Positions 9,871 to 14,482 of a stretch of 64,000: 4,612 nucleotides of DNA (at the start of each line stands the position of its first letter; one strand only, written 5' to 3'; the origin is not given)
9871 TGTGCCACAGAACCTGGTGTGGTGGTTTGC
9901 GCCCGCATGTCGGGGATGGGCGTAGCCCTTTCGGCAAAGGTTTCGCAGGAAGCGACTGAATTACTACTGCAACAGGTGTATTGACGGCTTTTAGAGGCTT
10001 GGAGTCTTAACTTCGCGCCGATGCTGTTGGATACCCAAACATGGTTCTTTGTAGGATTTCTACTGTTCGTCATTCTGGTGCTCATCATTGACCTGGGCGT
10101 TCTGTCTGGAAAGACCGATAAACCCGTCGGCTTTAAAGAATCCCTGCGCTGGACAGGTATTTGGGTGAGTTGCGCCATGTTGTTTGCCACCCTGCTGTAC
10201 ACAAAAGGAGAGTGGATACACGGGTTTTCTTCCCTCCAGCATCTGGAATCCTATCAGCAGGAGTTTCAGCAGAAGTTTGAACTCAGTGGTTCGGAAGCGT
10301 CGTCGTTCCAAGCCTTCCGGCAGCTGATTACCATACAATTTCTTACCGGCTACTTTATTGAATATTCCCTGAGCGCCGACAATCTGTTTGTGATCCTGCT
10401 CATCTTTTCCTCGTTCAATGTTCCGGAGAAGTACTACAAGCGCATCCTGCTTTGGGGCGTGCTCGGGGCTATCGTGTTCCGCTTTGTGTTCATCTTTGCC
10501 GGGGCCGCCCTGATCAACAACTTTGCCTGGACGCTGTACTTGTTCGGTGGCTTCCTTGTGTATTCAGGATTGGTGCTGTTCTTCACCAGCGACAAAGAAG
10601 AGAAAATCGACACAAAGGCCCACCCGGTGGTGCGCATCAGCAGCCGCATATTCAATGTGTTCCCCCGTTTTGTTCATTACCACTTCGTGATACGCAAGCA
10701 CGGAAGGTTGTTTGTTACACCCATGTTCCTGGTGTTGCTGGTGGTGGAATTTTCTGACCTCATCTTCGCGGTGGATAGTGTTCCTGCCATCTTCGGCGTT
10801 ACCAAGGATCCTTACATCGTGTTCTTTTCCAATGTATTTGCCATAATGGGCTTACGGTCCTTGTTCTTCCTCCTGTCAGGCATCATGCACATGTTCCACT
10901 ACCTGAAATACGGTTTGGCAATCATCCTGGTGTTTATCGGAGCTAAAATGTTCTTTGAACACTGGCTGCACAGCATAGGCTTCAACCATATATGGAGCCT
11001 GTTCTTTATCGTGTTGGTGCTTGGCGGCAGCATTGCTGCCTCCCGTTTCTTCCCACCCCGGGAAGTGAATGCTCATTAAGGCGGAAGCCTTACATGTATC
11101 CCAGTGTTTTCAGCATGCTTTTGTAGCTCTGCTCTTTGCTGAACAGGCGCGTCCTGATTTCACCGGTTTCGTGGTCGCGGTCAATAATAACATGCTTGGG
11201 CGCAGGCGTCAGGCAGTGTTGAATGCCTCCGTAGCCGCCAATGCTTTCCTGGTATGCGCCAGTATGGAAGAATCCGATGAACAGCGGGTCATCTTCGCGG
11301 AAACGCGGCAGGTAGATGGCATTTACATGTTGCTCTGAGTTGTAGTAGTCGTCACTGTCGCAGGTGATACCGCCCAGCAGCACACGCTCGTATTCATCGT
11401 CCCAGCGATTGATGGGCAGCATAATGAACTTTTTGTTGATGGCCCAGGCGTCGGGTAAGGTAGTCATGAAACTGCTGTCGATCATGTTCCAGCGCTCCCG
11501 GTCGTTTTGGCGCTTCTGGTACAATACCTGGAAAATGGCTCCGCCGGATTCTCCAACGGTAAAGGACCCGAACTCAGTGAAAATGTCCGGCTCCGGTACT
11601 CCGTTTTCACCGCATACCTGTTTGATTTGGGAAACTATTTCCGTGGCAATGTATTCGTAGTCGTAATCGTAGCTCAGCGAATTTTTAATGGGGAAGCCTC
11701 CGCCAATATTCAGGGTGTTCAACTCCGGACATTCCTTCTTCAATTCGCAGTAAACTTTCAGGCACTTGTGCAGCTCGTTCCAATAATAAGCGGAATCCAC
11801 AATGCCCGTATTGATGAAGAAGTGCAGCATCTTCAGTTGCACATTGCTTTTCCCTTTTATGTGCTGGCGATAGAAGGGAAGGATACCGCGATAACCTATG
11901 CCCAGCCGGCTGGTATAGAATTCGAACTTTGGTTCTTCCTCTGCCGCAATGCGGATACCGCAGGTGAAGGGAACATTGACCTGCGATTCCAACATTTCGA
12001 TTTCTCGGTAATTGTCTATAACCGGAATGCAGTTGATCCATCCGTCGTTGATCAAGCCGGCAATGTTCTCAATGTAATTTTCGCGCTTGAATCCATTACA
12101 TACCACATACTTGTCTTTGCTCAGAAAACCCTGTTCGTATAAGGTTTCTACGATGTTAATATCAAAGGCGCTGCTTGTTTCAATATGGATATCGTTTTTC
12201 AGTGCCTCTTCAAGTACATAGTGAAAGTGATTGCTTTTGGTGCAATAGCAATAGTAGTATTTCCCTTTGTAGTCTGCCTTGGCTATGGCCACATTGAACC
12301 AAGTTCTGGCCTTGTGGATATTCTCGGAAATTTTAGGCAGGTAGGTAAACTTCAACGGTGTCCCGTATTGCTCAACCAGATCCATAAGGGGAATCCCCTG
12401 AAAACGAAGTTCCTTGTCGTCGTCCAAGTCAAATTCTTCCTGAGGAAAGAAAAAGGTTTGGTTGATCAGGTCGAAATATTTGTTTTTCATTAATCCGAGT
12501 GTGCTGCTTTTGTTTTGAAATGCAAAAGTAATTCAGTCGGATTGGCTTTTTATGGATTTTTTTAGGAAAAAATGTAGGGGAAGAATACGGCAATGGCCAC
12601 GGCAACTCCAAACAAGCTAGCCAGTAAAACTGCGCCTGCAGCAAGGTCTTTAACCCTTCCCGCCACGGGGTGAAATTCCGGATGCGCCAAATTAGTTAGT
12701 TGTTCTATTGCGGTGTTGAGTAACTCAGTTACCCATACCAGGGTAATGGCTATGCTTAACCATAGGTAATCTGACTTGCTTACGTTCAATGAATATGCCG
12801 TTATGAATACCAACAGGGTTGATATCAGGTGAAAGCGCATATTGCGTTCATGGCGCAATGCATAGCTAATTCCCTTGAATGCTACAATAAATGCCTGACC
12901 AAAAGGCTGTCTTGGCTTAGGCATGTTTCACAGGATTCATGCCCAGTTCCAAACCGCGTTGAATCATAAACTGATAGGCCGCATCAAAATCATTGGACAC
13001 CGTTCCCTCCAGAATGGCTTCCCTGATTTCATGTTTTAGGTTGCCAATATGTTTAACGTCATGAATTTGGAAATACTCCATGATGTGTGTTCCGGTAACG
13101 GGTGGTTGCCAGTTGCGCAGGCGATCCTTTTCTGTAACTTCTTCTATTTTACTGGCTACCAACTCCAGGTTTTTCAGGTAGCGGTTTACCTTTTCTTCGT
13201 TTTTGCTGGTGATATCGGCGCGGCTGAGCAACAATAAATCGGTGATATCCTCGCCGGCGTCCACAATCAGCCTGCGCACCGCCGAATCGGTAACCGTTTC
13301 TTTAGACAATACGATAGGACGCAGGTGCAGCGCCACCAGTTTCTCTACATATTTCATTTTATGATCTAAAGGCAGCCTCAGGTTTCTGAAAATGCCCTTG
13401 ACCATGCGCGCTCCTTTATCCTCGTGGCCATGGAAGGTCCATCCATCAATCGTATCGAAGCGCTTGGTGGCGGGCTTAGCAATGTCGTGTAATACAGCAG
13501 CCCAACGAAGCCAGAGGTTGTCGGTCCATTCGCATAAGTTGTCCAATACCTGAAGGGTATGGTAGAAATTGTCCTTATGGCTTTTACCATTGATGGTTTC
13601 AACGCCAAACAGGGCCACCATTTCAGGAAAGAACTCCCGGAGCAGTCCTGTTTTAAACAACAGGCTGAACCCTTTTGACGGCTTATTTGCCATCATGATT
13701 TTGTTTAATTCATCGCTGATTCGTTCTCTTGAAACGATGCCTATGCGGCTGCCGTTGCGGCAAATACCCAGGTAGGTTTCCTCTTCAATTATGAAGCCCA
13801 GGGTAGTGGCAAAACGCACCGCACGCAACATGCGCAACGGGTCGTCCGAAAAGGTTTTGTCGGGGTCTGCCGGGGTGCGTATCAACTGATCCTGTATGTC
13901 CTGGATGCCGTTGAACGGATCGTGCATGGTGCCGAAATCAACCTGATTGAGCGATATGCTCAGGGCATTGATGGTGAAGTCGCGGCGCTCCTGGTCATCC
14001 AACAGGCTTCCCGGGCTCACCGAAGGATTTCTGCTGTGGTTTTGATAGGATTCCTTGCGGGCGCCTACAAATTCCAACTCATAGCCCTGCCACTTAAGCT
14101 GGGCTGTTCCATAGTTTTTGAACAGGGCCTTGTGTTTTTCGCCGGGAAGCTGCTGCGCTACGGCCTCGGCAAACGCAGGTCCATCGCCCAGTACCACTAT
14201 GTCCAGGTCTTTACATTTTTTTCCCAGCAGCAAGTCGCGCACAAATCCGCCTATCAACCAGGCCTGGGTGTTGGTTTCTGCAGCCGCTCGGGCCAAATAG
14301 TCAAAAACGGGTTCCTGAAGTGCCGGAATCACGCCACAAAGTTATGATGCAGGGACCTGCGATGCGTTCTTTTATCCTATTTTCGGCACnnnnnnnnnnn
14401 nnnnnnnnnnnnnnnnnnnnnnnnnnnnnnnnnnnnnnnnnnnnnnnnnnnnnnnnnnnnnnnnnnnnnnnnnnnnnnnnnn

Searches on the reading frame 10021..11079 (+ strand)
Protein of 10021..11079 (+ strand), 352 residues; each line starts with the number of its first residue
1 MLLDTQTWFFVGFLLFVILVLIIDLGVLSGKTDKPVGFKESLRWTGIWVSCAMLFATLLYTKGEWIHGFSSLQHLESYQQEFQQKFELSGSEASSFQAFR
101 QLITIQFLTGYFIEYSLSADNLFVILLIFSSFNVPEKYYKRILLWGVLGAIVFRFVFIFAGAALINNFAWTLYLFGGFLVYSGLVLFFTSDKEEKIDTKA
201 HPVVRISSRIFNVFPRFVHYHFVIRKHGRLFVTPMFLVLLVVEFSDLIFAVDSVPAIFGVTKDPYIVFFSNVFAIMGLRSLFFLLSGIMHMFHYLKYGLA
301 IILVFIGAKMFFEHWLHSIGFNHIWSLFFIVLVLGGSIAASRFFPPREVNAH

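Call 9: search_protein_families(library=pfam, proteins=[window:10021-11079:+])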
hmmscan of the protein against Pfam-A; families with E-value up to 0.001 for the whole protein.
window:10021-11079:+ (352 aa): 1 family
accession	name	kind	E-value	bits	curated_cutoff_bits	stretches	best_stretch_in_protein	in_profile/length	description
PF03741.22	TerC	-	6.4e-52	176.3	27.8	1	108-313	1-177/178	Integral membrane protein TerC family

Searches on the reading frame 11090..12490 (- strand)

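Call 9: search_protein_families(library=pfam, proteins=[window:11090-12490:-])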
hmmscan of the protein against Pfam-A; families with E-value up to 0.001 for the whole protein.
window:11090-12490:- (466 aa): 2 families
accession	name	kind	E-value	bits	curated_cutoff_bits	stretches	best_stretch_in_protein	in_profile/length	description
PF02784.22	Orn_Arg_deC_N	-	3.9e-13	49.8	23.4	1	75-312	16-246/247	Pyridoxal-dependent decarboxylase, pyridoxal binding domain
PF00278.28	Orn_DAP_Arg_deC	-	0.00065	20.4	23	1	288-401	5-87/95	Pyridoxal-dependent decarboxylase, C-terminal sheet domain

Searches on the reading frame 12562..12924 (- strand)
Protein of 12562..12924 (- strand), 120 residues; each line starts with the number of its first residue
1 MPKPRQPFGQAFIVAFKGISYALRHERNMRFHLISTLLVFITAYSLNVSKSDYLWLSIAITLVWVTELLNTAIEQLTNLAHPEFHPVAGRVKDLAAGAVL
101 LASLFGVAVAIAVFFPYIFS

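Call 9: search_protein_families(library=pfam, proteins=[window:12562-12924:-])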
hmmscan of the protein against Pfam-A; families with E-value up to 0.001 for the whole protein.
window:12562-12924:- (120 aa): 1 family
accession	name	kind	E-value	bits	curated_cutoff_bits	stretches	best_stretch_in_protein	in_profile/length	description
PF01219.24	DAGK_prokar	-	3.8e-33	113.8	22.3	1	14-114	2-102/102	Prokaryotic diacylglycerol kinase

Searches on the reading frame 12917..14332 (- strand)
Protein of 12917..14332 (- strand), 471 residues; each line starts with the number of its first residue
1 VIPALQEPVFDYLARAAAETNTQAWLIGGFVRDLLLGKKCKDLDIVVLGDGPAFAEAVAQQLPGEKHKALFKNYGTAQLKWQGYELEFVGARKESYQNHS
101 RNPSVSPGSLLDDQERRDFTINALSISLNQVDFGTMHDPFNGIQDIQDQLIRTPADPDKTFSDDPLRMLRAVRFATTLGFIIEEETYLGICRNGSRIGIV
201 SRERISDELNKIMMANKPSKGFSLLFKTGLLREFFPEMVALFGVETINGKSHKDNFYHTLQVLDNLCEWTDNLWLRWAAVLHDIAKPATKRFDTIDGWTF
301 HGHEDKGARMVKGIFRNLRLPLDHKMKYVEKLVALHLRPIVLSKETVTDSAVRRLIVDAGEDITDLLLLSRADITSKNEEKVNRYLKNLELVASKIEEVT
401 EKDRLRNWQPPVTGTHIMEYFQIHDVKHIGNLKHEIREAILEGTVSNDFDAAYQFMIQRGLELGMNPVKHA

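Call 9: search_protein_families(library=pfam, proteins=[window:12917-14332:-])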
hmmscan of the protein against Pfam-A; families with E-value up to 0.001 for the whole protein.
window:12917-14332:- (471 aa): 3 families
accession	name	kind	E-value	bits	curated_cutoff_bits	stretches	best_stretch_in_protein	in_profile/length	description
PF01743.26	PolyA_pol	-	1.3e-25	90.6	23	1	24-152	1-126/126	Poly A polymerase head domain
PF12627.12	PolyA_pol_RNAbd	-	3.6e-18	65.5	22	1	179-238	1-60/64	Probable RNA and SrmB- binding site of polymerase A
PF01966.28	HD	-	6.4e-13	49.4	22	1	256-373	2-111/116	HD domain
